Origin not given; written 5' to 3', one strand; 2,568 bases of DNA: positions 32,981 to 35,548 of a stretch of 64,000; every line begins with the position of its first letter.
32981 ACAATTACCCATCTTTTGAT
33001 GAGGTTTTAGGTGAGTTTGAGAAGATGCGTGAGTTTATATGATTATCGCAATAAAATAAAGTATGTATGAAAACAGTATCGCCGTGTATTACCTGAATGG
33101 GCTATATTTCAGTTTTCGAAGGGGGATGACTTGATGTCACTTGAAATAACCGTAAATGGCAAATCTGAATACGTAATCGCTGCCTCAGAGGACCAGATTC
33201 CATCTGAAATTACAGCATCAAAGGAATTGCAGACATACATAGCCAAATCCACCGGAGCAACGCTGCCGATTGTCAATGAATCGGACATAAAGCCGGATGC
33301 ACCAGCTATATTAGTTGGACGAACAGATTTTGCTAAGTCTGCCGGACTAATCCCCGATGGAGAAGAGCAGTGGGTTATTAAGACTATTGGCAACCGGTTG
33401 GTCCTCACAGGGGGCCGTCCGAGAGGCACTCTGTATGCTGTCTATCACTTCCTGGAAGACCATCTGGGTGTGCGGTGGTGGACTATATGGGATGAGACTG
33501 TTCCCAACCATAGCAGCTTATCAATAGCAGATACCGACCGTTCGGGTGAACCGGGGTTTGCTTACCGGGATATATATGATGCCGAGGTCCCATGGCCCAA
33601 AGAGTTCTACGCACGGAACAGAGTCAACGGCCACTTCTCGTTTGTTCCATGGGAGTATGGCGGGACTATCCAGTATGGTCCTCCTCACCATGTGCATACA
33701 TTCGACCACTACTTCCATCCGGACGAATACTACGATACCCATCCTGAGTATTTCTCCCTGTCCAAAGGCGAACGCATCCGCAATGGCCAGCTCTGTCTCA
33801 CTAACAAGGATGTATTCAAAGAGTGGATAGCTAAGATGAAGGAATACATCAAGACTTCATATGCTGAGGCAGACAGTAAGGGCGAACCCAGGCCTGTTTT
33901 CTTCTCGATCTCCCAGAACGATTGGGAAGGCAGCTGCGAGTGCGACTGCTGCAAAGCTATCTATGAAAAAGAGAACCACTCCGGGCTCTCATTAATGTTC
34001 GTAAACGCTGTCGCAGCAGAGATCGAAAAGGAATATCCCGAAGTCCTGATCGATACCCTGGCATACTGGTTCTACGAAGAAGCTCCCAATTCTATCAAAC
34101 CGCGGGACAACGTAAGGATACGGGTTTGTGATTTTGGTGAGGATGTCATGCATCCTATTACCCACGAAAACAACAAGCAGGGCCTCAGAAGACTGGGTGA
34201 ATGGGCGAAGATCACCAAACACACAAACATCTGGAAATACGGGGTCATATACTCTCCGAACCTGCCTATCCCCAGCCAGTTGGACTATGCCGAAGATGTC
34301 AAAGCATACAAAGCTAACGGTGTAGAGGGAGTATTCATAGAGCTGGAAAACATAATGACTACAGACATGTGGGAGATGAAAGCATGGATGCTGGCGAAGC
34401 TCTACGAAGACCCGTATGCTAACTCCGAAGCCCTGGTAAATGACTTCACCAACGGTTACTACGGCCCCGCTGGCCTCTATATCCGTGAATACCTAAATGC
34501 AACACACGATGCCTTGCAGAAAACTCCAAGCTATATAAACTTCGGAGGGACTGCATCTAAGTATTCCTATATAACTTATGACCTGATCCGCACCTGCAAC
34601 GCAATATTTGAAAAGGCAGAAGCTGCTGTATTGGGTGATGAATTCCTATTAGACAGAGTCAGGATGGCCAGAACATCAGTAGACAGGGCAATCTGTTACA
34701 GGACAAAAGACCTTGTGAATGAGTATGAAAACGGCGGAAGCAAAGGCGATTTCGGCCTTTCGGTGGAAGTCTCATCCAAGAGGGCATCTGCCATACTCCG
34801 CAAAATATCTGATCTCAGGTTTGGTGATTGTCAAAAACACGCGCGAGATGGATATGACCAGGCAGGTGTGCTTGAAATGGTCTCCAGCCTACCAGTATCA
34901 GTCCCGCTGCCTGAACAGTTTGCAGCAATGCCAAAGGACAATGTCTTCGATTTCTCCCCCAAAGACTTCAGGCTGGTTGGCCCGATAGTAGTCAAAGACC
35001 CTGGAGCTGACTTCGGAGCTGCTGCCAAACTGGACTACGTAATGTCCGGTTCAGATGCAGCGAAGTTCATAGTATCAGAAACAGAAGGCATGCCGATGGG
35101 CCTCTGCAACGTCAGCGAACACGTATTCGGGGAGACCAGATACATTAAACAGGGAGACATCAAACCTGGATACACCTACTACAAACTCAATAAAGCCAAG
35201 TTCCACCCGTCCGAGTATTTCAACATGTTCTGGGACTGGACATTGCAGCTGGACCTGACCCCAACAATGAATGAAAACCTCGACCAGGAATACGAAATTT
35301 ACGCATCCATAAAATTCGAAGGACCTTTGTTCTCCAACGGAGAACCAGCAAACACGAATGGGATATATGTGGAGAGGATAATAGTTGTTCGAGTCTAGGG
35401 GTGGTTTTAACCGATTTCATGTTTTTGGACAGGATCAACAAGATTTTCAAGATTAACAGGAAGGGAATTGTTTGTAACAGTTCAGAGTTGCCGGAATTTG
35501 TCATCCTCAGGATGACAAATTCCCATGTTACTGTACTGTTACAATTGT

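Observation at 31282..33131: AbiEi/AbiEii toxin-antitoxin / abortive-infection module inserted into the glycoside-hydrolase array, coinciding with loss of the signal peptide from paralog 5.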

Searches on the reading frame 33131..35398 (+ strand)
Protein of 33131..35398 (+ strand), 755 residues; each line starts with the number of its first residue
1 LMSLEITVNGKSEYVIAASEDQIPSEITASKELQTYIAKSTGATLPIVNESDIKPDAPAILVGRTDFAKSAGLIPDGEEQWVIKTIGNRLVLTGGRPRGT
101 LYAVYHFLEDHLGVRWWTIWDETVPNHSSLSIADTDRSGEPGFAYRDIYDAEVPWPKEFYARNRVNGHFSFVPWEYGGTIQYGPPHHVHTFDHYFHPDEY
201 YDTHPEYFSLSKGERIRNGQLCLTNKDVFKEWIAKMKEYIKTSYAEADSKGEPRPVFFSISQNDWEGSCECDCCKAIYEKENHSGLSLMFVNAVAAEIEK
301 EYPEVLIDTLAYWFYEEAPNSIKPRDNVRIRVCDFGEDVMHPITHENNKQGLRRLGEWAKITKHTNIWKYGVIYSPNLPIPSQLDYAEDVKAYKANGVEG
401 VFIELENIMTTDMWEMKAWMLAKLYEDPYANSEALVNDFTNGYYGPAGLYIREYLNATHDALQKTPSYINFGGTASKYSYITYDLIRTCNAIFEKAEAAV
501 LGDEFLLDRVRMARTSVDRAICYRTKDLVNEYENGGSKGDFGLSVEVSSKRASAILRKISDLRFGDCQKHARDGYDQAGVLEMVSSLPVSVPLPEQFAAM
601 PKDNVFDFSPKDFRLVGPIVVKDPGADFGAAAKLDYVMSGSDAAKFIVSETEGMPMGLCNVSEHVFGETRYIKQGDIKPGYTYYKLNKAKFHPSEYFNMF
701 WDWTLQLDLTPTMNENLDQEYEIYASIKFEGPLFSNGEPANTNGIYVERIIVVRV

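Call 3: search_protein_families(library=pfam, proteins=[window:33131-35398:+], max_evalue=0.01)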
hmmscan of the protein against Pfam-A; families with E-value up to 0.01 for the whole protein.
window:33131-35398:+ (755 aa): 2 families
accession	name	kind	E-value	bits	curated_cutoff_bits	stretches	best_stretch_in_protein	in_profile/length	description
PF16126.11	DUF4838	-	6.9e-75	252.6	26.6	1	116-456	1-325/325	Domain of unknown function (DUF4838)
PF03648.19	Glyco_hydro_67N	-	0.00011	22.8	24.3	1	22-107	30-120/120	Glycosyl hydrolase family 67 N-terminus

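Call 14: find_related_loci(query=window:33134-35398:+, collection=genome_contigs, flank=10000)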
Query window:33134-35398:+ (754 aa) in genome_contigs; peptide patterns used: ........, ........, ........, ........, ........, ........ (x = any residue, [..] = any of these).
39 stretches matched a pattern, but none encodes a relative of the query by tblastn (E <= 1e-3).

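Call 16: search_protein_families(library=ncbifam, proteins=[window:33134-35398:+], max_evalue=0.01)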
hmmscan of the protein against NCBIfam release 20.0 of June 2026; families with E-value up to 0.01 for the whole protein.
window:33134-35398:+ (754 aa): 0 families

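Call 17: find_homologous_proteins(query=window:33134-35398:+, max_evalue=1e-50)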
Query window:33134-35398:+ (754 aa): 1673 proteins with E <= 1e-50 among 8000 candidates; the best 120 are listed.
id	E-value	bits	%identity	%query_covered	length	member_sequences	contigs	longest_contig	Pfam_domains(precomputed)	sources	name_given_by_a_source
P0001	0.0e+0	1783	100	100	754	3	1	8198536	PF16126.12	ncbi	-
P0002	0.0e+0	1192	66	100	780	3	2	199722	PF16126.12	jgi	-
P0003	0.0e+0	1130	62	100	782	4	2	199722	PF16126.12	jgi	-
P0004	0.0e+0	1113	62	100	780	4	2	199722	PF16126.12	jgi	-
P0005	0.0e+0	1111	62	100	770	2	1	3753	PF16126.12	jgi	jgi:hypothetical protein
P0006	0.0e+0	1086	61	100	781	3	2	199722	PF16126.12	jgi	-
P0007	4.3e-291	985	57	99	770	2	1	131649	PF16126.12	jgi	-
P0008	1.4e-290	984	57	99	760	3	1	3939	PF16126.12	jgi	jgi:hypothetical protein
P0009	3.5e-287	972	57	99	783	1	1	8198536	PF16126.12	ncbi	-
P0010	2.4e-274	930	54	99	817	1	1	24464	PF16126.12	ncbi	ncbi:MAG: DUF4838 domain-containing protein [Verrucomicrobiota bacterium]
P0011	2.8e-232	791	65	69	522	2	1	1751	PF16126.12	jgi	jgi:hypothetical protein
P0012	6.2e-182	624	41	99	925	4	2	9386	PF16126.12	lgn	-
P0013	6.3e-179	615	40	99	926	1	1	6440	PF16126.12,PF03648.20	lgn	-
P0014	1.7e-174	600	41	98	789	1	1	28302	PF16126.12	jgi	-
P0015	9.2e-173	594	40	100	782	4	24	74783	PF16126.12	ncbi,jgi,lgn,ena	-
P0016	3.8e-172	592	41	99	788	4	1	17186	PF16126.12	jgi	jgi:hypothetical protein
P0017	4.1e-172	592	39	99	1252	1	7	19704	PF16126.12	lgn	-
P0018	5.6e-172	592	41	99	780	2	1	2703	PF16126.12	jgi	-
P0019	2.6e-171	589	40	100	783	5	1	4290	PF16126.12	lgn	-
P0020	2.9e-171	589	40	99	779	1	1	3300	PF16126.12,PF03648.20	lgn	-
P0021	3.5e-171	589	40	100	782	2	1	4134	PF16126.12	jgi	-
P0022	2.6e-170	586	40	99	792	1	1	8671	PF16126.12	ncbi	-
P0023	5.0e-170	585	52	70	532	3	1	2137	PF16126.12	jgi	jgi:hypothetical protein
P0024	4.8e-169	582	40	100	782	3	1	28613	PF16126.12,PF03648.20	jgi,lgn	jgi:hypothetical protein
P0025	4.9e-169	582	40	99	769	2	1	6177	PF16126.12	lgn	-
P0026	1.6e-168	580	39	100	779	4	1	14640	PF16126.12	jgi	-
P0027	2.7e-168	579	40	100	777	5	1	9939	PF16126.12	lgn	-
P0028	3.2e-168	579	40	99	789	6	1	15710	PF16126.12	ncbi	-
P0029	3.4e-168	579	39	100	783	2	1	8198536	PF16126.12,PF03648.20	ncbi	-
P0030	7.5e-168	578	40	99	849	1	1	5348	PF16126.12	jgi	-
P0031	1.0e-167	578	41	99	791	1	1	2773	PF16126.12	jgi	-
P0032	1.1e-167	577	40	99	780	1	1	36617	PF16126.12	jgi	jgi:hypothetical protein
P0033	1.2e-167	577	39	100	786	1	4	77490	PF16126.12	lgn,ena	-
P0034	3.8e-167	576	39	99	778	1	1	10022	PF16126.12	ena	-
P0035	4.8e-167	575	39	99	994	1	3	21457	PF16126.12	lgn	-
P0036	5.2e-167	575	40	99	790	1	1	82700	PF16126.12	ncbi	-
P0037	6.7e-167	575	40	100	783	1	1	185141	PF16126.12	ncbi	-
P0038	1.1e-166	574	40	99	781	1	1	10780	PF16126.12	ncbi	-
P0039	1.3e-166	574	40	100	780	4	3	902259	PF16126.12,PF03648.20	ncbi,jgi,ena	-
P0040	1.4e-166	574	40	100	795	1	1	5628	PF16126.12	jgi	jgi:hypothetical protein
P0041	1.8e-166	573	40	100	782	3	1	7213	PF16126.12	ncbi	-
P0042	3.4e-166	572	39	99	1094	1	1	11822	PF16126.12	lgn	-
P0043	3.6e-166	572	38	99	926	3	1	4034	PF16126.12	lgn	-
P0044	6.3e-166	572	40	100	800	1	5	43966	PF16126.12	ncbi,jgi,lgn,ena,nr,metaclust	ncbi:MAG: hypothetical protein A3K19_22520 [Lentisphaerae bacterium RIFOXYB12_FULL_65_16]|nr:MAG: hy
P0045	1.2e-165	571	39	100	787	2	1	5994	PF16126.12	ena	-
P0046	1.6e-165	570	40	100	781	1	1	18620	PF16126.12,PF03648.20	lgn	-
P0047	1.6e-165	570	40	99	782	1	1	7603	PF16126.12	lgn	-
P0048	1.9e-165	570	39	99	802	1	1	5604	PF16126.12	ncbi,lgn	ncbi:MAG: DUF4838 domain-containing protein [Planctomycetota bacterium]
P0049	2.4e-165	570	39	100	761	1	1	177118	PF16126.12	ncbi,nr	ncbi:MAG: DUF4838 domain-containing protein [Fimbriimonadaceae bacterium]|nr:DUF4838 domain-containi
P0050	2.6e-165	569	40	98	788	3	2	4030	PF16126.12,PF03648.20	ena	-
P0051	3.0e-165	569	39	100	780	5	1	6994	PF16126.12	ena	-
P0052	4.0e-165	569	39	99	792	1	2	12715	PF16126.12,PF03648.20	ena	-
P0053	4.0e-165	569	40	100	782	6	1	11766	PF16126.12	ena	-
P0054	6.4e-165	568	40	100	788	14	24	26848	PF16126.12,PF03648.20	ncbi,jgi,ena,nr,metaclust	ncbi:MAG: hypothetical protein AUJ92_03225 [Armatimonadetes bacterium CG2_30_59_28]|nr:MAG: hypothet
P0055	8.2e-165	568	39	100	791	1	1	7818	PF16126.12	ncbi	-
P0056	8.9e-165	568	40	100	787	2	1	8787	PF16126.12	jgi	-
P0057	1.8e-164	567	41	100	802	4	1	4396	PF16126.12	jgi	-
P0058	3.8e-164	566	40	100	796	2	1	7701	PF16126.12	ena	-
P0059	4.7e-164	565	40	100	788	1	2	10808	PF16126.12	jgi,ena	-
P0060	6.6e-164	565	40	99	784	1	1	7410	PF16126.12,PF03648.20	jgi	jgi:hypothetical protein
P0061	1.0e-163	564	40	99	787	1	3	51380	PF16126.12,PF03648.20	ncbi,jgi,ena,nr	ncbi:MAG TPA: DUF4838 domain-containing protein [Planctomycetota bacterium]|nr:DUF4838 domain-contai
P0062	1.1e-163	564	39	99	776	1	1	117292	PF16126.12,PF03648.20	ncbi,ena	-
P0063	1.2e-163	564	40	99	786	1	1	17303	PF16126.12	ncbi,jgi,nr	ncbi:MAG: DUF4838 domain-containing protein [Kiritimatiellaeota bacterium]|nr:DUF4838 domain-contain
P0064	1.3e-163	564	41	99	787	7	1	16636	PF16126.12,PF03648.20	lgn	-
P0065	1.7e-163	563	38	100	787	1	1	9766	PF16126.12,PF03648.20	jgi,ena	-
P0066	2.3e-163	563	39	100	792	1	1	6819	PF16126.12,PF03648.20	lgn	-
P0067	2.5e-163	563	39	100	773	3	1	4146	PF16126.12,PF03648.20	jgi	jgi:hypothetical protein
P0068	7.3e-163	561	40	100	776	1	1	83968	PF16126.12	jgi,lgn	-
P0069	8.6e-163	561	40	99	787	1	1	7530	PF16126.12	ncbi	-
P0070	1.1e-162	561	40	99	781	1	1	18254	PF16126.12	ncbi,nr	ncbi:MAG: DUF4838 domain-containing protein [Candidatus Hydrogenedentes bacterium]|nr:DUF4838 domain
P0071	1.9e-162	560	40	99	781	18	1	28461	PF16126.12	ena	-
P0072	2.9e-162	559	40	99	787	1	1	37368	PF16126.12,PF03648.20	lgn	-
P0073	5.9e-162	558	38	99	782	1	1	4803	PF16126.12,PF03648.20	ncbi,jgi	-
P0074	8.9e-162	558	40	100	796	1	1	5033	PF16126.12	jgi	jgi:hypothetical protein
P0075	9.3e-162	558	40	100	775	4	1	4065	PF16126.12,PF03648.20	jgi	-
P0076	9.6e-162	558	40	100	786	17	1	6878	PF16126.12,PF03648.20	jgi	-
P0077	1.0e-161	558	38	100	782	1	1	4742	PF16126.12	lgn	-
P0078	1.8e-161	557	39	99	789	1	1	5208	PF16126.12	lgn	-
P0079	1.8e-161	557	39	97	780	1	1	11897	PF16126.12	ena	-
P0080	2.2e-161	557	39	99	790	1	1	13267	PF16126.12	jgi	-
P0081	2.9e-161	556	39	100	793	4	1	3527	PF16126.12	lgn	-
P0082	4.0e-161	556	39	100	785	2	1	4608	PF16126.12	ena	-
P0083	4.5e-161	555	39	98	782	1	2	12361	PF16126.12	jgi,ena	-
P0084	6.5e-161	555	39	100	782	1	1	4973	PF16126.12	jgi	jgi:hypothetical protein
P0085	7.7e-161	555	39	100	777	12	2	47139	PF16126.12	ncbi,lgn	-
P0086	8.0e-161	555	39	100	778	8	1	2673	PF16126.12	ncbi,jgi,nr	ncbi:MAG TPA: DUF4838 domain-containing protein [Candidatus Hydrogenedentes bacterium]|nr:DUF4838 do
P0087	1.5e-160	554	39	99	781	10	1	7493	PF16126.12,PF03648.20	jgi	-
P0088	2.6e-160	553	39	100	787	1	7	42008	PF16126.12,PF03648.20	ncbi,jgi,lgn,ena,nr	ncbi:MAG TPA: DUF4838 domain-containing protein [Phycisphaerae bacterium]|nr:DUF4838 domain-containi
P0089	5.9e-160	552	39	98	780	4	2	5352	PF16126.12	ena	-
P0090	9.8e-160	551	39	97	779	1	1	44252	PF16126.12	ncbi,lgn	-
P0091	1.1e-159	551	40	100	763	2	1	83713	PF16126.12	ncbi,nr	ncbi:MAG TPA: DUF4838 domain-containing protein [Candidatus Hydrogenedentes bacterium]|nr:DUF4838 do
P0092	1.1e-159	551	40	99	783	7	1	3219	PF16126.12,PF03648.20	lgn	-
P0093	1.1e-159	551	39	100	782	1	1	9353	PF16126.12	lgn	-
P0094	1.6e-159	550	39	100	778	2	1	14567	PF16126.12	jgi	-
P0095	4.7e-159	549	39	100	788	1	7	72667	PF16126.12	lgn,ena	-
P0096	6.2e-159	548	41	92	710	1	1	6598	PF16126.12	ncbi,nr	ncbi:MAG: DUF4838 domain-containing protein [Armatimonadetes bacterium]|nr:DUF4838 domain-containing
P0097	8.0e-159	548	38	99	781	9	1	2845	PF16126.12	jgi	-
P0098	9.5e-159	548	38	100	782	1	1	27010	PF16126.12,PF03648.20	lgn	-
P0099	1.1e-158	548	39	97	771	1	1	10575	PF16126.12,PF03648.20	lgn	-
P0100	1.4e-158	547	39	100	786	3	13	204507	PF16126.12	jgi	-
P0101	1.8e-158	547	39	99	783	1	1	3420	PF16126.12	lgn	-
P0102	2.0e-158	547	39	100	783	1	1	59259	PF16126.12,PF03648.20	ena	-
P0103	2.1e-158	547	40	98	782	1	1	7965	PF16126.12,PF03648.20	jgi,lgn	-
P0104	1.0e-157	544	39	99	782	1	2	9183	PF16126.12,PF03648.20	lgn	-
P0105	1.3e-157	544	39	100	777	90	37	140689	PF16126.12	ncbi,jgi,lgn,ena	-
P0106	1.6e-157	544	39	99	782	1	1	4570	PF16126.12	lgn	-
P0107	1.7e-157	544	38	100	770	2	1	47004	PF16126.12,PF03648.20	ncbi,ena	-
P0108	2.4e-157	543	37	100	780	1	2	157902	PF16126.12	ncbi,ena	-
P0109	4.9e-157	542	40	99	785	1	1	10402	PF16126.12,PF03648.20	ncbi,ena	-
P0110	6.2e-157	542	39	100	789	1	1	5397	PF16126.12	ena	-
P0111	8.4e-157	541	39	97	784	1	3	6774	PF16126.12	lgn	-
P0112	1.3e-156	541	37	99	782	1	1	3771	PF16126.12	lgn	-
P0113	1.8e-156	540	38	100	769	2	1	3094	PF16126.12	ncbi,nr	ncbi:DUF4838 domain-containing protein, partial [bacterium]|nr:DUF4838 domain-containing protein [ba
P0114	1.9e-156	540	40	100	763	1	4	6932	PF16126.12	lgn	-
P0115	1.9e-156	540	39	100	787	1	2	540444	PF16126.12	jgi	jgi:Domain of unknown function (DUF4838)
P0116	3.2e-156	539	38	99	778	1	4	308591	PF16126.12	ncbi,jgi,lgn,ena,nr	ncbi:MAG TPA: DUF4838 domain-containing protein [Candidatus Hydrogenedentes bacterium]|nr:DUF4838 do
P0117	3.9e-156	539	39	100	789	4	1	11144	PF16126.12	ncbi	-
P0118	6.2e-156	538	39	99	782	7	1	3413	PF16126.12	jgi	jgi:hypothetical protein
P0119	1.1e-155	538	40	95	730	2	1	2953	PF16126.12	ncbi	ncbi:MAG: DUF4838 domain-containing protein, partial [Armatimonadota bacterium]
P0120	1.5e-155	537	39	100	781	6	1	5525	PF16126.12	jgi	-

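Call 18: find_encoding_contigs(protein=P0001, flank=10000, max_places=6)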
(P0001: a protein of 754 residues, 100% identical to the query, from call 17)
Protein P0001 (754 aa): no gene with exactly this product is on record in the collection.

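Call 19: find_encoding_contigs(protein=P0002, flank=10000, max_places=6)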
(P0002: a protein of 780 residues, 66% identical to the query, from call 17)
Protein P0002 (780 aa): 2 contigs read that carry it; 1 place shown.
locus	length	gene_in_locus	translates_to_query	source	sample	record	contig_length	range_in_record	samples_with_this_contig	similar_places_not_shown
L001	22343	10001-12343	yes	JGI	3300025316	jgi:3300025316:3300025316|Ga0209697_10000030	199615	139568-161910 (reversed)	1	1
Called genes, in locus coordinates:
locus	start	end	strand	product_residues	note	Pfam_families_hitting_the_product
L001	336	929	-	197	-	PF13581:HATPase_c_2, PF02518:HATPase_c (weak)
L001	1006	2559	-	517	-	PF00072:Response_reg, PF07228:SpoIIE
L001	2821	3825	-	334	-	-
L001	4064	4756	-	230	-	PF01988:VIT1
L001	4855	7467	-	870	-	PF00690:Cation_ATPase_N (weak), PF00122:E1-E2_ATPase, PF00702:Hydrolase, PF13246:Cation_ATPase, PF08282:Hydrolase_3 (faint), PF00689:Cation_ATPase_C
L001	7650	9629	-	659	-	PF02065:Melibiase, PF16874:Glyco_hydro_36C (weak)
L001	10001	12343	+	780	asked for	PF16126:DUF4838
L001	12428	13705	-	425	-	PF05977:MFS_3, PF07690:MFS_1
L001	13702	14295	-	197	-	PF00857:Isochorismatase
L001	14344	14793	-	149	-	PF01047:MarR, PF12802:MarR_2 (weak), PF13463:HTH_27 (weak)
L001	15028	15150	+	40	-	-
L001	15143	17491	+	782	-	PF16126:DUF4838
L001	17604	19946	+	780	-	PF16126:DUF4838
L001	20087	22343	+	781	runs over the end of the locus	PF16126:DUF4838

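Call 20: find_encoding_contigs(protein=P0006, flank=10000, max_places=6)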
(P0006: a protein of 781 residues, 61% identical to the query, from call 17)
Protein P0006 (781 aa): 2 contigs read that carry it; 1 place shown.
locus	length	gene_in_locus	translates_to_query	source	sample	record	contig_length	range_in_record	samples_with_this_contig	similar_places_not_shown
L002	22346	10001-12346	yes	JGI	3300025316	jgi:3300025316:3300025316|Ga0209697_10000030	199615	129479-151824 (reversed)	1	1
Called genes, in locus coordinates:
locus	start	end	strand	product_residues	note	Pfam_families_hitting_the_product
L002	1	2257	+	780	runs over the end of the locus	PF16126:DUF4838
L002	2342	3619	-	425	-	PF05977:MFS_3, PF07690:MFS_1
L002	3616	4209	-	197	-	PF00857:Isochorismatase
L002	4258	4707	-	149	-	PF01047:MarR, PF12802:MarR_2 (weak), PF13463:HTH_27 (weak)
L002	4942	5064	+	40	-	-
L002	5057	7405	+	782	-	PF16126:DUF4838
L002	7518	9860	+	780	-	PF16126:DUF4838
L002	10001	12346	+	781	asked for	PF16126:DUF4838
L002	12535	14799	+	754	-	PF16126:DUF4838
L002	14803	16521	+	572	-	-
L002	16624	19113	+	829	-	PF19543:GH123_N (faint), PF22680:Glyco_hydro_123_N_2 (weak), PF13320:GH123_cat, PF13385:Laminin_G_3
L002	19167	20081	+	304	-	-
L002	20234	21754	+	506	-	PF02449:Glyco_hydro_42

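Call 25: find_encoding_contigs(protein=P0121, flank=6000, max_places=6)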
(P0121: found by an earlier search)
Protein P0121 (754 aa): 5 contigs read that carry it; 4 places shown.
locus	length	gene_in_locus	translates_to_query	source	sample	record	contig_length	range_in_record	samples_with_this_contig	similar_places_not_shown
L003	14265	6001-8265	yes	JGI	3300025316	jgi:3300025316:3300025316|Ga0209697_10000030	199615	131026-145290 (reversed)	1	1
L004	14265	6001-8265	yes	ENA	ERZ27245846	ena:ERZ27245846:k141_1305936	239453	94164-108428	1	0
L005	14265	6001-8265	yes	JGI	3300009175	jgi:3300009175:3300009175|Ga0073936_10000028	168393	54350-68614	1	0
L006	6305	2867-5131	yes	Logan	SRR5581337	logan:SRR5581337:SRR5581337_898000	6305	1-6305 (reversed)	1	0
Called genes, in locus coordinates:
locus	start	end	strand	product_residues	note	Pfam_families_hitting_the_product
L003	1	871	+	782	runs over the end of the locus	PF16126:DUF4838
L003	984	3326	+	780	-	PF16126:DUF4838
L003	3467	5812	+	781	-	PF16126:DUF4838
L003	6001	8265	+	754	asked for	PF16126:DUF4838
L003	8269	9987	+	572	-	-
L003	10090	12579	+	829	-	PF19543:GH123_N (faint), PF22680:Glyco_hydro_123_N_2 (weak), PF13320:GH123_cat, PF13385:Laminin_G_3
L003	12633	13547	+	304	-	-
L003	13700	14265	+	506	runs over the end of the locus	PF02449:Glyco_hydro_42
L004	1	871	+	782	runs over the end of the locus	PF16126:DUF4838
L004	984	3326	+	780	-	PF16126:DUF4838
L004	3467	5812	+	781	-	PF16126:DUF4838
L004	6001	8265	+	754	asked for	PF16126:DUF4838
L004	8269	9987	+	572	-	-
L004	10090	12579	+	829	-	PF19543:GH123_N (faint), PF22680:Glyco_hydro_123_N_2 (weak), PF13320:GH123_cat, PF13385:Laminin_G_3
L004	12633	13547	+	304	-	-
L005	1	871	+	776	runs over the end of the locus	PF16126:DUF4838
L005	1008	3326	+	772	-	PF16126:DUF4838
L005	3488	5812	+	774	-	PF16126:DUF4838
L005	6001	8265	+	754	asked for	PF16126:DUF4838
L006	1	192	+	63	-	?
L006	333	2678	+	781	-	PF16126:DUF4838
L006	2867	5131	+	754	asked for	PF16126:DUF4838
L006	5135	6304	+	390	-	?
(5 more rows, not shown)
